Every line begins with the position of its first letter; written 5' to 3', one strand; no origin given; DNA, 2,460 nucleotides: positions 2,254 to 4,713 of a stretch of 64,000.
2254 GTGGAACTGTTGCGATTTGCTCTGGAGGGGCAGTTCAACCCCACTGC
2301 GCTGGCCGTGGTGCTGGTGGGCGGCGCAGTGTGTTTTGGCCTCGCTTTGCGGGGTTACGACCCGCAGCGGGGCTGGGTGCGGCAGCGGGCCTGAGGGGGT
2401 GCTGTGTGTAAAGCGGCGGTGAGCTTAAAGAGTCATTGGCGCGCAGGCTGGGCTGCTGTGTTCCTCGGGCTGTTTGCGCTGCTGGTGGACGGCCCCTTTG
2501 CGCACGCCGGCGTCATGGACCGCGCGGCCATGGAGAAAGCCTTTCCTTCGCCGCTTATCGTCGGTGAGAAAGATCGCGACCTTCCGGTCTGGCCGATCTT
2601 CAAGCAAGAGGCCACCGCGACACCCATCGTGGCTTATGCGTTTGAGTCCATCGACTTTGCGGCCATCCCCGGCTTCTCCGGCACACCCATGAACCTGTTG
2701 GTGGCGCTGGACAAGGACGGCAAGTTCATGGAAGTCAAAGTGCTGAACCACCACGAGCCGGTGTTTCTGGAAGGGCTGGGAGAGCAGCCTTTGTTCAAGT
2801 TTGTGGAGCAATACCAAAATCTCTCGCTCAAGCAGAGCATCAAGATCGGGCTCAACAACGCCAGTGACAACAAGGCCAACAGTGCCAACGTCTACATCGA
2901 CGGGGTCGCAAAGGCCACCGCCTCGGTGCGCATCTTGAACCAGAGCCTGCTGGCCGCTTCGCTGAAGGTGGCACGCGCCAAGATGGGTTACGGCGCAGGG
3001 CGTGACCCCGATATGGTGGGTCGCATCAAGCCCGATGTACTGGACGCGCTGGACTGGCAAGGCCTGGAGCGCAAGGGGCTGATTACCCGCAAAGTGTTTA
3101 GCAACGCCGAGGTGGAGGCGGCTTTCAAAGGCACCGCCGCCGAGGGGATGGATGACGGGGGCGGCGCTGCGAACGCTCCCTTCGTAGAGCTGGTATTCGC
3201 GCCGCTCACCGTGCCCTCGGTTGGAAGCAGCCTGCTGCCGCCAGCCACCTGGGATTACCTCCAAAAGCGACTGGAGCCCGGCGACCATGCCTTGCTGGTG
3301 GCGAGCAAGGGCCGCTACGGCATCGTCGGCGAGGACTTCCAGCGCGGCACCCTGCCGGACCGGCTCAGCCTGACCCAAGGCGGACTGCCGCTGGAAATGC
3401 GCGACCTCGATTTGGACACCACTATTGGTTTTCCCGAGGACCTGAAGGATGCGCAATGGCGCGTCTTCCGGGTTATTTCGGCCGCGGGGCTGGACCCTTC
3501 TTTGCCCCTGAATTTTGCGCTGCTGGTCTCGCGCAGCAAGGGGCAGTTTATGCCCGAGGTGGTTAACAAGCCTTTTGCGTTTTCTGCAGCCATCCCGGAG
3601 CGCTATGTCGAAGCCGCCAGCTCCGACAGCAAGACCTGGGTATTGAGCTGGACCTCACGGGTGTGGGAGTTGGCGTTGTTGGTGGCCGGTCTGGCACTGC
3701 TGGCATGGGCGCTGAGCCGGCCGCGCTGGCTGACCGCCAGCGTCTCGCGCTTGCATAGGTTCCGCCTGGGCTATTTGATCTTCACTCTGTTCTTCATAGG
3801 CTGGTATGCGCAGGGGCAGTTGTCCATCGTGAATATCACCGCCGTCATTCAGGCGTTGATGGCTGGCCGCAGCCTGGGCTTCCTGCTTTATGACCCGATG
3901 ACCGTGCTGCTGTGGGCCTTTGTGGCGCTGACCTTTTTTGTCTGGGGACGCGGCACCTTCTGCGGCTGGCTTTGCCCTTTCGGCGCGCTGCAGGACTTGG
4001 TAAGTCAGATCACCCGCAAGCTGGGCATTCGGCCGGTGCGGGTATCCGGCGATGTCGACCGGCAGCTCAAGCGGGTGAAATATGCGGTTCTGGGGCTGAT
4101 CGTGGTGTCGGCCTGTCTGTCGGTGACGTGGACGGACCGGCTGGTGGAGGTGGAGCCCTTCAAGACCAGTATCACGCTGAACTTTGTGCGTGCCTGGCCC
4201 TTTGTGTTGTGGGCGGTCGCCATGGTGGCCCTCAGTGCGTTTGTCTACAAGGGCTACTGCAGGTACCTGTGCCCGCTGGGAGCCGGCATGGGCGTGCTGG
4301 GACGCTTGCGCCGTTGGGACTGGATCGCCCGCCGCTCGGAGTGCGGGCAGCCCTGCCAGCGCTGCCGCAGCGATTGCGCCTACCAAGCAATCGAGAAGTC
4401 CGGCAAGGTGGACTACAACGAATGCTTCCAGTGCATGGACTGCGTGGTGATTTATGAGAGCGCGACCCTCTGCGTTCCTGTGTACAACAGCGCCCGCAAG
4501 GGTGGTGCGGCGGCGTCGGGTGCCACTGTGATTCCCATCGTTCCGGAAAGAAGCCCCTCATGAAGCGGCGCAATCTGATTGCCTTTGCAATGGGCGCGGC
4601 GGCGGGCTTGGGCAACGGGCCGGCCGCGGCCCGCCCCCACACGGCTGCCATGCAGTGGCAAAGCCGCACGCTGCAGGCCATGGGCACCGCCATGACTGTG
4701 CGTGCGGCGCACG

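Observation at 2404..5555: NosR-like flavo-FeS membrane protein plus ApbE embedded in a PQQ-alcohol-dehydrogenase/ABC operon, with no nosZ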

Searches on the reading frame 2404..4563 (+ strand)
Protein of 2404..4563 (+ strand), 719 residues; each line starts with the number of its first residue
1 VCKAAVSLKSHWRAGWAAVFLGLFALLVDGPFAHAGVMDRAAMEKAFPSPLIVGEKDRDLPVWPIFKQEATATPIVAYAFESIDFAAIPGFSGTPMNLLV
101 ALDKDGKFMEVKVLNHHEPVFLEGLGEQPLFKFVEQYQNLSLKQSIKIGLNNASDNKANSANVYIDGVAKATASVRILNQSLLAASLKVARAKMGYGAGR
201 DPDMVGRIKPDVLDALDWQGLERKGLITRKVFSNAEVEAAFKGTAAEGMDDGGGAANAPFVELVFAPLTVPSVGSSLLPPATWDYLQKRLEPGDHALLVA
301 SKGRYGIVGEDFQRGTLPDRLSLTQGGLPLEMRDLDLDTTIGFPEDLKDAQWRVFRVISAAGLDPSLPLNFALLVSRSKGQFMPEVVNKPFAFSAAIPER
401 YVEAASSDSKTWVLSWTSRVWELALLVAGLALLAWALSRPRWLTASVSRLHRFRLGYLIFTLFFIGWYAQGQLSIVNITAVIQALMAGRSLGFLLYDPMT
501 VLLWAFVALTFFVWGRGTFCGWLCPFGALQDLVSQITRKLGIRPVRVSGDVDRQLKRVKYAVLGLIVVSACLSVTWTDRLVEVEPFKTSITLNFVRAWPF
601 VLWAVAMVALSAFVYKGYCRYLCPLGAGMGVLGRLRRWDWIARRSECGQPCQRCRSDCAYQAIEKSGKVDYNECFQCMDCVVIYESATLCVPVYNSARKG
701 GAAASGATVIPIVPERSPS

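Call 5: search_protein_families(library=pfam, proteins=[window:2404-4563:+], max_evalue=0.01)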
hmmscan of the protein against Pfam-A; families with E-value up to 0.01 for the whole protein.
window:2404-4563:+ (719 aa): 2 families
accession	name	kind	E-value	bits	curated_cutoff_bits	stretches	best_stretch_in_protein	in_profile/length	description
PF12801.12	Fer4_5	-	1e-19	70.7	22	2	497-542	2-47/48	4Fe-4S binding domain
PF04205.19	FMN_bind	-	4.3e-05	24.5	22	1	91-181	2-71/77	FMN-binding domain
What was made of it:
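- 2404..4563 (+): NosR-like transmembrane Fe-S flavoprotein (719 aa), a paralogue outside the nos-operon clade. Pfam Fer4_5 and FMN_bind (call 5).
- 2674..2946 (+): Periplasmic FMN-binding domain (residues 91-181). Pfam FMN_bind covers residues 91-181 (call 5).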

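Call 6: search_protein_families(library=ncbifam, proteins=[window:2404-4563:+], max_evalue=0.001)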
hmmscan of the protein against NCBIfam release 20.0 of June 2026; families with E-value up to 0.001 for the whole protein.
window:2404-4563:+ (719 aa): 4 families
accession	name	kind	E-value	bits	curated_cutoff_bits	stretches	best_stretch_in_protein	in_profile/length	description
NF046105.1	TransRegNosR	equivalog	1.9e-167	558.5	1000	1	38-698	16-679/680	transcriptional regulator NosR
NF007013.0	PRK09477.1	equivalog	5.8e-17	61.7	234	1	479-688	69-273/286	quinol dehydrogenase ferredoxin subunit NapH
TIGR02163.1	napH_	subfamily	1.1e-16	61.2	213.05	1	495-686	56-248/255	NapH/MauN family ferredoxin-type protein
TIGR01947.1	rnfG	subfamily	0.00033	20.8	102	1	71-175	77-171/187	RnfABCDGE type electron transport complex subunit G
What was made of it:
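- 2404..4563 (+): NF046105 at 558.5 bits against a cut-off of 1000 (call 6).
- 4342..4473 (+): Cytoplasmic C-terminal ferredoxin-type region with eight invariant Cys (two predicted [4Fe-4S] sites). NapH/MauN model TIGR02163 aligns to residues 495-686 (call 6).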

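Call 9: find_homologous_proteins(query=window:2404-4563:+, max_evalue=1e-10)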
Query window:2404-4563:+ (719 aa): 1979 proteins with E <= 1e-10 among 8000 candidates; the best 120 are listed.
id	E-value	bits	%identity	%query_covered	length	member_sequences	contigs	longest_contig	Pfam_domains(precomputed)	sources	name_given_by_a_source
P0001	0.0e+0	1641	100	100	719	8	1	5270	PF12801.13,PF27538.1,PF04205.20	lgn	-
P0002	0.0e+0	1405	87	98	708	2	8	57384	PF12801.13,PF27538.1,PF04205.20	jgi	jgi:NosR/NirI family nitrous oxide reductase transcriptional regulator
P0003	0.0e+0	1248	79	95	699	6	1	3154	PF12801.13,PF27538.1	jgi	jgi:transcriptional regulator of nitric oxide reductase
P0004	0.0e+0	1243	77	98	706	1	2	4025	PF12801.13,PF27538.1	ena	-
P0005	0.0e+0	1243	78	95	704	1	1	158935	PF12801.13,PF27538.1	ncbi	-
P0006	0.0e+0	1242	78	95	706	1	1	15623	PF12801.13,PF27538.1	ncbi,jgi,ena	jgi:transcriptional regulator of nitric oxide reductase/ferredoxin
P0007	0.0e+0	1240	77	98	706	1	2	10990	PF12801.13,PF27538.1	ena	-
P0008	0.0e+0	1240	77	96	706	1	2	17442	PF12801.13,PF27538.1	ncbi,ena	-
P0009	0.0e+0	1239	79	94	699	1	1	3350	PF12801.13,PF27538.1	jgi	jgi:transcriptional regulator of nitric oxide reductase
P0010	0.0e+0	1239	77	96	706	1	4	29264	PF12801.13,PF27538.1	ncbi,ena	-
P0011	0.0e+0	1239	77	96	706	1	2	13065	PF12801.13,PF27538.1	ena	-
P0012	0.0e+0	1238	78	95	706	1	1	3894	PF12801.13,PF27538.1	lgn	-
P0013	0.0e+0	1238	77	97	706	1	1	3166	PF12801.13,PF27538.1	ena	-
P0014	0.0e+0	1236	77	96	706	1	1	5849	PF12801.13,PF27538.1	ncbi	-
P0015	0.0e+0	1235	77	97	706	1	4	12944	PF12801.13,PF27538.1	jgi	jgi:transcriptional regulator of nitric oxide reductase/ferredoxin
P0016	0.0e+0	1235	77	94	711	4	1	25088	PF12801.13,PF27538.1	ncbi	-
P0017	0.0e+0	1234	77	97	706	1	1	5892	PF12801.13,PF27538.1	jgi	jgi:transcriptional regulator of nitric oxide reductase/ferredoxin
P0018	0.0e+0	1233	76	96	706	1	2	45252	PF12801.13,PF27538.1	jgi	jgi:transcriptional regulator of nitric oxide reductase/ferredoxin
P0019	0.0e+0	1232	77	96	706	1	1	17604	PF12801.13,PF27538.1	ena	-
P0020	0.0e+0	1232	77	97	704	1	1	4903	PF12801.13,PF27538.1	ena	-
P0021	0.0e+0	1232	78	95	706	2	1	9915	PF12801.13,PF27538.1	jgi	jgi:transcriptional regulator of nitric oxide reductase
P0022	0.0e+0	1231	78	95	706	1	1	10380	PF12801.13,PF27538.1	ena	-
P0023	0.0e+0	1231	77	96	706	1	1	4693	PF12801.13,PF27538.1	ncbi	-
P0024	0.0e+0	1230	78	95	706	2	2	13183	PF12801.13,PF27538.1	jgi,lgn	-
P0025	0.0e+0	1230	77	97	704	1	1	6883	PF12801.13,PF27538.1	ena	-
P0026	0.0e+0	1228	77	96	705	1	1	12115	PF12801.13,PF27538.1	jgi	jgi:transcriptional regulator of nitric oxide reductase/ferredoxin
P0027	0.0e+0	1228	77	96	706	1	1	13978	PF12801.13,PF27538.1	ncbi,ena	-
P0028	0.0e+0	1228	78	95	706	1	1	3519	PF12801.13,PF27538.1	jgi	jgi:transcriptional regulator of nitric oxide reductase/ferredoxin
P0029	0.0e+0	1228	76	97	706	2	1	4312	PF12801.13,PF27538.1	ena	-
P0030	0.0e+0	1227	77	96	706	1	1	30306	PF12801.13,PF27538.1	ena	-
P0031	0.0e+0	1227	77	95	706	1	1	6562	PF12801.13,PF27538.1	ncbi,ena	-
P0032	0.0e+0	1227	78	95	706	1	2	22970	PF12801.13,PF27538.1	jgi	jgi:transcriptional regulator of nitric oxide reductase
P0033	0.0e+0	1226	76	96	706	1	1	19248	PF12801.13,PF27538.1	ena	-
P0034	0.0e+0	1226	77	96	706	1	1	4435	PF12801.13,PF27538.1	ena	-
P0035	0.0e+0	1226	78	95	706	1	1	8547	PF12801.13,PF27538.1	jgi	jgi:transcriptional regulator of nitric oxide reductase/ferredoxin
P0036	0.0e+0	1225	76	97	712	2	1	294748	PF12801.13,PF27538.1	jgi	jgi:NosR/NirI family transcriptional regulator, nitrous oxide reductase regulator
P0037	0.0e+0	1225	78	95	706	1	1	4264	PF12801.13,PF27538.1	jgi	jgi:transcriptional regulator of nitric oxide reductase/ferredoxin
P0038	0.0e+0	1225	77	96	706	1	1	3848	PF12801.13,PF27538.1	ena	-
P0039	0.0e+0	1225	76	96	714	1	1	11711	PF12801.13,PF27538.1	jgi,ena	-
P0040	0.0e+0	1224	77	95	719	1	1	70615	PF12801.13,PF27538.1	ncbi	-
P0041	0.0e+0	1224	76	98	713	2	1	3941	PF12801.13,PF27538.1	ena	-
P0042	0.0e+0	1224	76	96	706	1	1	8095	PF12801.13,PF27538.1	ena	-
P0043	0.0e+0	1224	77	96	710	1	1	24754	PF12801.13,PF27538.1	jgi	-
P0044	0.0e+0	1223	77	96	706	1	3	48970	PF12801.13,PF27538.1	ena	-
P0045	0.0e+0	1222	77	95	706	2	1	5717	PF12801.13,PF27538.1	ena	-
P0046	0.0e+0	1222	77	96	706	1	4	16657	PF12801.13,PF27538.1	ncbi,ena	-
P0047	0.0e+0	1221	77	95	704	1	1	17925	PF12801.13,PF27538.1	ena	-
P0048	0.0e+0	1221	78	95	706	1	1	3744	PF12801.13,PF27538.1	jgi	jgi:transcriptional regulator of nitric oxide reductase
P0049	0.0e+0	1220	77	95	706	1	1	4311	PF12801.13,PF27538.1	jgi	jgi:transcriptional regulator of nitric oxide reductase/ferredoxin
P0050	0.0e+0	1220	77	95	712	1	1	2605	PF12801.13,PF27538.1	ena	-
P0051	0.0e+0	1219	76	97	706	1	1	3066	PF12801.13,PF27538.1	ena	-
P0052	0.0e+0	1219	76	96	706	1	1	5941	PF12801.13,PF27538.1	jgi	jgi:transcriptional regulator of nitric oxide reductase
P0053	0.0e+0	1218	77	95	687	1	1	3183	PF12801.13,PF27538.1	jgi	jgi:transcriptional regulator of nitric oxide reductase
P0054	0.0e+0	1217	77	95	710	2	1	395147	PF12801.13,PF27538.1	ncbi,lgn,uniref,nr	ncbi:hypothetical protein DIC66_09240 [Rhodoferax lacus]|uniref:FMN-binding domain-containing protei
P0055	0.0e+0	1217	77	94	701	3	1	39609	PF12801.13,PF27538.1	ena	-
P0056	0.0e+0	1216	76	95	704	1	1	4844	PF12801.13,PF27538.1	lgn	-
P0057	0.0e+0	1214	75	95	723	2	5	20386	PF12801.13,PF27538.1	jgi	jgi:transcriptional regulator of nitric oxide reductase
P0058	0.0e+0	1212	75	97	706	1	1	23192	PF12801.13,PF27538.1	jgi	jgi:transcriptional regulator of nitric oxide reductase/ferredoxin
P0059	0.0e+0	1210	76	96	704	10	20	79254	PF12801.13,PF27538.1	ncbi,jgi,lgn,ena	-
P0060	0.0e+0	1210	74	97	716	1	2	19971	PF12801.13,PF27538.1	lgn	-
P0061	0.0e+0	1210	75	98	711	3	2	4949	PF12801.13,PF27538.1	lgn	-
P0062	0.0e+0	1208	75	97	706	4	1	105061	PF12801.13,PF27538.1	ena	-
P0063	0.0e+0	1205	76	96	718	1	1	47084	PF12801.13,PF27538.1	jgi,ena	-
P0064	0.0e+0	1205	75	97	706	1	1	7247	PF12801.13,PF27538.1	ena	-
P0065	0.0e+0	1204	75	97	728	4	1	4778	PF12801.13,PF27538.1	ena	-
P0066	0.0e+0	1197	75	94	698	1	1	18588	PF12801.13,PF27538.1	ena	-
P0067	0.0e+0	1196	76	94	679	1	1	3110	PF12801.13,PF27538.1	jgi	jgi:transcriptional regulator of nitric oxide reductase/ferredoxin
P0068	0.0e+0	1191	75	94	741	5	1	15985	PF12801.13,PF27538.1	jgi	jgi:NosR/NirI family transcriptional regulator, nitrous oxide reductase regulator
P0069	0.0e+0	1188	74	96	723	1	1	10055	PF12801.13,PF27538.1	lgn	-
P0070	0.0e+0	1182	75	95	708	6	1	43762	PF12801.13,PF27538.1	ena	-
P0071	0.0e+0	1167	73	94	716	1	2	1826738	PF12801.13,PF27538.1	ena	-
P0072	0.0e+0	1165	73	94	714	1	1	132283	PF12801.13,PF27538.1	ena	-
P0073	0.0e+0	1164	73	94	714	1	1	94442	PF12801.13,PF27538.1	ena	-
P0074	0.0e+0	1164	73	95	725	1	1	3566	PF12801.13,PF27538.1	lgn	-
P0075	0.0e+0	1164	73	94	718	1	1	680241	PF12801.13,PF27538.1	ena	-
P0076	0.0e+0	1164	73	94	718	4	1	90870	PF12801.13,PF27538.1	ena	-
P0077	0.0e+0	1162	73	94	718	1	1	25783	PF12801.13,PF27538.1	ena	-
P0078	0.0e+0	1161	74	93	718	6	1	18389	PF12801.13,PF27538.1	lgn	-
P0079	0.0e+0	1161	75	92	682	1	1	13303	PF12801.13,PF27538.1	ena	-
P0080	0.0e+0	1151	72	95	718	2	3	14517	PF12801.13,PF27538.1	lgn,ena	-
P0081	0.0e+0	1147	73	95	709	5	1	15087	PF12801.13,PF27538.1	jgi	jgi:NosR/NirI family nitrous oxide reductase transcriptional regulator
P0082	0.0e+0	1132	73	95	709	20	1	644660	PF12801.13,PF27538.1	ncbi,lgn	-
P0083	0.0e+0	1132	71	96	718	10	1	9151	PF12801.13,PF27538.1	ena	-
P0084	0.0e+0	1131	71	95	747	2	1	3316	PF12801.13,PF27538.1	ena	-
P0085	0.0e+0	1129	73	95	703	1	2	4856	PF12801.13,PF27538.1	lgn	-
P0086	0.0e+0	1127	71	95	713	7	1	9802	PF12801.13,PF27538.1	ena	-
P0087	0.0e+0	1127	73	95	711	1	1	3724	PF12801.13,PF27538.1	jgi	jgi:NosR/NirI family transcriptional regulator, nitrous oxide reductase regulator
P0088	0.0e+0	1123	72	95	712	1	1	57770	PF12801.13,PF27538.1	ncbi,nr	ncbi:MAG: 4Fe-4S binding protein [Burkholderiales bacterium]|nr:4Fe-4S binding protein [Burkholderia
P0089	0.0e+0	1118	70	97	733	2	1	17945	PF12801.13,PF27538.1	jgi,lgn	-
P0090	0.0e+0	1118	72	95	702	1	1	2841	PF12801.13,PF27538.1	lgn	-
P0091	0.0e+0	1109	70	98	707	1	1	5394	PF12801.13,PF27538.1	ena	-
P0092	0.0e+0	1104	69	95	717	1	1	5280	PF12801.13,PF27538.1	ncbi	-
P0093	0.0e+0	1100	70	95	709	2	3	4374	PF12801.13,PF27538.1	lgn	-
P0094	0.0e+0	1100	69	97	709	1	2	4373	PF12801.13,PF27538.1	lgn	-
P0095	0.0e+0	1100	69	97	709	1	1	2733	PF12801.13,PF27538.1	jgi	jgi:transcriptional regulator of nitric oxide reductase/polyferredoxin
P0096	0.0e+0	1097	70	94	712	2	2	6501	PF12801.13,PF27538.1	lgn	-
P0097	0.0e+0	1070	68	95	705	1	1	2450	PF12801.13,PF27538.1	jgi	jgi:transcriptional regulator of nitric oxide reductase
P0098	0.0e+0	1070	77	84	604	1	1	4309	PF12801.13,PF27538.1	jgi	-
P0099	0.0e+0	1065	67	97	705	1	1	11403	PF12801.13,PF27538.1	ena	-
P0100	0.0e+0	1064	67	97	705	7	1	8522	PF12801.13,PF27538.1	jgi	jgi:NosR/NirI family nitrous oxide reductase transcriptional regulator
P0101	0.0e+0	1064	67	97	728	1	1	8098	PF12801.13,PF27538.1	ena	-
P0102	0.0e+0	1064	67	97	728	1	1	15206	PF12801.13,PF27538.1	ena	-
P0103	0.0e+0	1062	67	96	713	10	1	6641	PF12801.13,PF27538.1,PF04205.20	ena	-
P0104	0.0e+0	1062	67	97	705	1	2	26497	PF12801.13,PF27538.1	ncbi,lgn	-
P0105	0.0e+0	1062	67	95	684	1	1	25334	PF12801.13,PF27538.1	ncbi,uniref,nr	ncbi:4Fe-4S binding protein [Limnohabitans sp.]|uniref:4Fe-4S binding protein n=1 Tax=Limnohabitans 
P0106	0.0e+0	1060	68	95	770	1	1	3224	PF12801.13,PF27538.1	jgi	jgi:transcriptional regulator of nitric oxide reductase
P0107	0.0e+0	1059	67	97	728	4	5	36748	PF12801.13,PF27538.1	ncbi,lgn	-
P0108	0.0e+0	1059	66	97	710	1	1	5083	PF12801.13,PF27538.1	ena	-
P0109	0.0e+0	1055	67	95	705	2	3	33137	PF12801.13,PF27538.1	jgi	jgi:NosR/NirI family nitrous oxide reductase transcriptional regulator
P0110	0.0e+0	1054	66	95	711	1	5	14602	PF12801.13,PF27538.1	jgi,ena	-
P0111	0.0e+0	1053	67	96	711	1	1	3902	PF12801.13,PF27538.1,PF04205.20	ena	-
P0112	0.0e+0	1053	65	98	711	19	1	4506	PF12801.13,PF27538.1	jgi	jgi:transcriptional regulator of nitric oxide reductase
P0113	0.0e+0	1052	67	95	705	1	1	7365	PF12801.13,PF27538.1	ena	-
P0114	0.0e+0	1051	66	96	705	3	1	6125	PF12801.13,PF27538.1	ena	-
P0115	0.0e+0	1051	67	95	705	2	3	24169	PF12801.13,PF27538.1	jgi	jgi:NosR/NirI family nitrous oxide reductase transcriptional regulator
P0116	0.0e+0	1050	67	95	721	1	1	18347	PF12801.13,PF27538.1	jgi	jgi:NosR/NirI family nitrous oxide reductase transcriptional regulator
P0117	0.0e+0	1048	66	95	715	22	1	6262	PF12801.13,PF27538.1,PF04205.20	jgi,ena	-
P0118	0.0e+0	1048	65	98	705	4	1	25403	PF12801.13,PF27538.1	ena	-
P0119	0.0e+0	1047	67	97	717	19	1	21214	PF12801.13,PF27538.1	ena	-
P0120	0.0e+0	1046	66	95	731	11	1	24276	PF12801.13,PF27538.1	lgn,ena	-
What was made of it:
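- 2404..4563 (+): PF27538 on the identical protein P0001 (call 9).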

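Call 11: find_encoding_contigs(protein=P0054, flank=10000, max_places=2)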
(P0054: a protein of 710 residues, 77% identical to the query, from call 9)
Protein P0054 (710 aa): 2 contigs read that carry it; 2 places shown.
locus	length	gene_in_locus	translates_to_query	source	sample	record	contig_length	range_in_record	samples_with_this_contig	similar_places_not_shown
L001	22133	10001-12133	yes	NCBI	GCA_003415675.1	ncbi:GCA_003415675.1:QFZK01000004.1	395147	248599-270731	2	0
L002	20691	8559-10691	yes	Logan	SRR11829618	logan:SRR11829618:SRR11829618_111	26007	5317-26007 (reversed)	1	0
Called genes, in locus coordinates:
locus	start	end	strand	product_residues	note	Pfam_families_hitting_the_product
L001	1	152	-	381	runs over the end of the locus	PF02445:NadA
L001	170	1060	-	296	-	PF02749:QRPTase_N, PF01729:QRPTase_C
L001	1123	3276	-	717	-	PF00989:PAS, PF13426:PAS_9, PF08447:PAS_3, PF00989:PAS (weak), PF08448:PAS_4 (weak), PF13188:PAS_8 (weak), PF00990:GGDEF, PF00563:EAL, +1 more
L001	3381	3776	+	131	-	PF03640:Lipoprotein_15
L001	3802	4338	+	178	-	PF04542:Sigma70_r2, PF22029:PhyR_sigma2, PF08281:Sigma70_r4_2, PF04545:Sigma70_r4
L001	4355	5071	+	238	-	-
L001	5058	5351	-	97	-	PF00111:Fer2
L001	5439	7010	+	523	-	PF05231:MASE1, PF00990:GGDEF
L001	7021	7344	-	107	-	-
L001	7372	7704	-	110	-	PF02482:Ribosomal_S30AE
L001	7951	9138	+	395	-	PF13458:Peripla_BP_6 (faint), PF01094:ANF_receptor (faint)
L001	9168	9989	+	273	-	PF01061:ABC2_membrane, PF12679:ABC2_membrane_2, PF12698:ABC2_membrane_3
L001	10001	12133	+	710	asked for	PF12801:Fer4_5, PF27538:NosR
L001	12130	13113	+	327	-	PF02424:ApbE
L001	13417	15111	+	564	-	PF13360:PQQ_2, PF01011:PQQ, PF13570:Beta-prop_ACSF4 (weak), PF01011:PQQ, PF13360:PQQ_2, PF13570:Beta-prop_ACSF4 (weak)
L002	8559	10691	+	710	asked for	PF12801:Fer4_5, PF27538:NosR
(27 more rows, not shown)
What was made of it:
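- On NosR/NirI architectural family: The hit is precomputed on P0001, which is 100% identical over the full length (call 9), and is named 'NosR' in call 11.
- Checked: A 100%-identical database protein, P0001, also carries the newer Pfam 'NosR' domain PF27538 (call 9; domain name from call 11).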

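Call 14: find_encoding_contigs(protein=P0071, flank=10000, max_places=1)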
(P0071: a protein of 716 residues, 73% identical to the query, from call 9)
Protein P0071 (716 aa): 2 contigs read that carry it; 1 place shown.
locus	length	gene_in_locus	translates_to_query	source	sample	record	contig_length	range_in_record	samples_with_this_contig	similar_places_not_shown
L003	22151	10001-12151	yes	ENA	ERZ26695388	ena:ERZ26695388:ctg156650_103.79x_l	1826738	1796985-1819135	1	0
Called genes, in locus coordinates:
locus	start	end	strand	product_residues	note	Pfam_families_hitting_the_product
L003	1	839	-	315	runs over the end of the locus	PF00923:TAL_FSA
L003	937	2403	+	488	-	PF00479:G6PD_N, PF02781:G6PD_C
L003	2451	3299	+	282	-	PF01418:HTH_6, PF13580:SIS_2 (faint), PF01380:SIS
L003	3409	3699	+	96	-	PF01909:NTP_transf_2, PF18765:Polbeta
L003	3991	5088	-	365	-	PF13609:Porin_4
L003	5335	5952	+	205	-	PF03232:COQ7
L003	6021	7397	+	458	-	PF00202:Aminotran_3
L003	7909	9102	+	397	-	PF13458:Peripla_BP_6 (weak), PF01094:ANF_receptor (weak)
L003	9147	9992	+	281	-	PF01061:ABC2_membrane, PF12679:ABC2_membrane_2 (weak), PF12698:ABC2_membrane_3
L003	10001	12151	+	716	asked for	PF12801:Fer4_5, PF27538:NosR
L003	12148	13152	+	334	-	PF02424:ApbE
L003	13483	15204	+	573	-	PF13360:PQQ_2, PF01011:PQQ, PF13570:Beta-prop_ACSF4 (weak), PF13360:PQQ_2, PF01011:PQQ, PF13360:PQQ_2, PF13570:Beta-prop_ACSF4 (weak)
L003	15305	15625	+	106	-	PF00034:Cytochrom_C, PF13442:Cytochrome_CBB3 (weak)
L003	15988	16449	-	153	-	-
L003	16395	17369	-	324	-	-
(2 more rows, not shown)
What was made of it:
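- The same module occurs with different flanking genes in Rhodoferax lacus and a metagenome-assembled genome (calls 11, 14).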

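Call 15: find_encoding_contigs(protein=P0105, flank=10000, max_places=1)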
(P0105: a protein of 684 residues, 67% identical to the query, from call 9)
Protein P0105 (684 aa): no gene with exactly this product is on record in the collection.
